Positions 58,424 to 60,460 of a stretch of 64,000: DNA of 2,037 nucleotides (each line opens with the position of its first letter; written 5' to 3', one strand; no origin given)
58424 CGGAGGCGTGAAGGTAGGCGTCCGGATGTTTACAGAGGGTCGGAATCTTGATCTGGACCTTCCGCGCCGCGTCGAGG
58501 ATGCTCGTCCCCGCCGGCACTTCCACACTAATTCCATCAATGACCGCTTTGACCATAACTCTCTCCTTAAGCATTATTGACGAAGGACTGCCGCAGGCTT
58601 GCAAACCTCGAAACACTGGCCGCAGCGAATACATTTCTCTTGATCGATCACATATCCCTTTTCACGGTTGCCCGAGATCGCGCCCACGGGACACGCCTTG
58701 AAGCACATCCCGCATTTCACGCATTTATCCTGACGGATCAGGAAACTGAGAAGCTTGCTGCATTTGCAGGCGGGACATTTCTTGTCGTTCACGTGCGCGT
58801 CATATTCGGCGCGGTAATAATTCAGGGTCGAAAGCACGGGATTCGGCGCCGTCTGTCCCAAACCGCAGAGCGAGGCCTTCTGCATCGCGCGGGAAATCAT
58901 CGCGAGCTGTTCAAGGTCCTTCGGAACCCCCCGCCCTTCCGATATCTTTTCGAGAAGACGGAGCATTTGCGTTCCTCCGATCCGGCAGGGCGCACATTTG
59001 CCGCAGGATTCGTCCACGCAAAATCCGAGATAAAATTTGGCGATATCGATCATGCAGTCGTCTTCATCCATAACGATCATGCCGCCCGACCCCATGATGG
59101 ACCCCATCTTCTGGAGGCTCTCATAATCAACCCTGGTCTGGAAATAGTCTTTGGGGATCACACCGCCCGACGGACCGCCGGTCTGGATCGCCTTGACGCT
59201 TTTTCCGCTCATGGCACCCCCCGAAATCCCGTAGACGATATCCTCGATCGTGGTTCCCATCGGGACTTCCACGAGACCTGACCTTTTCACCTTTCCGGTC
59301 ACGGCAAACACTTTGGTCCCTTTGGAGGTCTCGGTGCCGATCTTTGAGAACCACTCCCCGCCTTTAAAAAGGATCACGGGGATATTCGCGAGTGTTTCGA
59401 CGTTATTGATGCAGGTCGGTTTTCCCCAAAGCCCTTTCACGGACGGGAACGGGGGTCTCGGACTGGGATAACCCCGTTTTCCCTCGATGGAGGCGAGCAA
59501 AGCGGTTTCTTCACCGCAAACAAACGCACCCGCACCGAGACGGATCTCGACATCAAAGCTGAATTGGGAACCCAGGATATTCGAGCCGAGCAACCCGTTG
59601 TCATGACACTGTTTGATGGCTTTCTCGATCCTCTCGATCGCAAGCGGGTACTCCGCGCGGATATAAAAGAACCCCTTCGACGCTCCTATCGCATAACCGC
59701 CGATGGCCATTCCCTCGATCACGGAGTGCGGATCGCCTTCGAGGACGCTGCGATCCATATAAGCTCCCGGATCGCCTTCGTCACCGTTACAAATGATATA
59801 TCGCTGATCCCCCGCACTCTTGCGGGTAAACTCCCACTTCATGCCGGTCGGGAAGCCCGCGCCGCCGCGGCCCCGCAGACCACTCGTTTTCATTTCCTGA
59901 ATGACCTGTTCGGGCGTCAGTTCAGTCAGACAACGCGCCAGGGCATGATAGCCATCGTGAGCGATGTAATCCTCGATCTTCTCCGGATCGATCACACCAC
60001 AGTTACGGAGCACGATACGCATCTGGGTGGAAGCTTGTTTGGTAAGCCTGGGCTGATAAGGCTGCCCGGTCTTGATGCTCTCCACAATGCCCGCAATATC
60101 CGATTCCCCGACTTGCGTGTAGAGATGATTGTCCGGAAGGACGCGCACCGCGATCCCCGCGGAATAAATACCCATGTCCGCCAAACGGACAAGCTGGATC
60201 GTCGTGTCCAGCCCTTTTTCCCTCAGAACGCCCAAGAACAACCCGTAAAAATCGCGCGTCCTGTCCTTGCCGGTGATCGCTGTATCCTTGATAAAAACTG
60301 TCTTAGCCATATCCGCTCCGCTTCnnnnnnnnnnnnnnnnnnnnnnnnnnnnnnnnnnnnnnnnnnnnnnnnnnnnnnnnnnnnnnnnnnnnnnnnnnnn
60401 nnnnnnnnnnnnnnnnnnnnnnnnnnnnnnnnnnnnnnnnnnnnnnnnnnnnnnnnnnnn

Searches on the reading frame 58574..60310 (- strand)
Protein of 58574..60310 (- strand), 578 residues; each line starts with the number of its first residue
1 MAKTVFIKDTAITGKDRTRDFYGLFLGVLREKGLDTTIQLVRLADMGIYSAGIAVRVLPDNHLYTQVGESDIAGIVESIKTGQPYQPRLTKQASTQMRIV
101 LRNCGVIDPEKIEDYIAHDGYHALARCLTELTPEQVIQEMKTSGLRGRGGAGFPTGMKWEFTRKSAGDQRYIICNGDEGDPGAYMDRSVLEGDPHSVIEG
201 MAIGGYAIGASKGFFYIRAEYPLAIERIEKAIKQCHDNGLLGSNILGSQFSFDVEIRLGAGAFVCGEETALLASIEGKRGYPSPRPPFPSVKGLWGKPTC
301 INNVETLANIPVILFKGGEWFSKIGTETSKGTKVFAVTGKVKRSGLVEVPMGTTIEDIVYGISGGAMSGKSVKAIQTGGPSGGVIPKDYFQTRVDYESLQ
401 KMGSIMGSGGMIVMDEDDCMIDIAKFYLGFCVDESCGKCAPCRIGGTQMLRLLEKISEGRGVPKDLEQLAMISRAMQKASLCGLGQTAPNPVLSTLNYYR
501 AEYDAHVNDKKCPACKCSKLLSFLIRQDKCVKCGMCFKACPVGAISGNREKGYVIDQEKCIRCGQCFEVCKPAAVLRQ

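Call 71: search_protein_families(library=pfam, proteins=[window:58574-60310:-], max_evalue=0.001)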
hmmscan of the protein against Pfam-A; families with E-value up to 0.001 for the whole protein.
window:58574-60310:- (578 aa): 11 families
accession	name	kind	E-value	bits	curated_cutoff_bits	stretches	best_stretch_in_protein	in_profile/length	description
PF01512.22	Complex1_51K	-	1.3e-46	158.7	31.2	1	141-311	2-149/150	Nuo51 FMN-binding domain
PF10589.14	NADH_4Fe-4S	-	3.9e-31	107.2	23.5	1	422-506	1-85/85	NADH-ubiquinone oxidoreductase-F iron-sulfur binding region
PF00037.32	Fer4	-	1.4e-11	44.2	21.1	2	525-546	3-24/24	4Fe-4S binding domain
PF12837.12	Fer4_6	-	1.9e-09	37.5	25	2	525-545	4-24/24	4Fe-4S binding domain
PF14697.11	Fer4_21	-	8.8e-09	35.8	35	1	525-570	3-51/59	4Fe-4S dicluster domain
PF12838.12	Fer4_7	-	1.4e-08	35.5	27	1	529-571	1-49/52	4Fe-4S dicluster domain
PF13237.11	Fer4_10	-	1.4e-08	35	25.5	1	525-570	4-52/53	4Fe-4S dicluster domain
PF13187.11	Fer4_9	-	8.7e-08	32.5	27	1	529-571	1-48/52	4Fe-4S dicluster domain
PF12797.12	Fer4_2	-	5.9e-07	29.5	24.5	2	553-571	3-21/22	4Fe-4S binding domain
PF10531.15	SLBB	-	4.5e-06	26.8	27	1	334-384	1-54/55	SLBB domain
PF13183.11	Fer4_8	-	0.00056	20.8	27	0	528-553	3-28/68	4Fe-4S dicluster domain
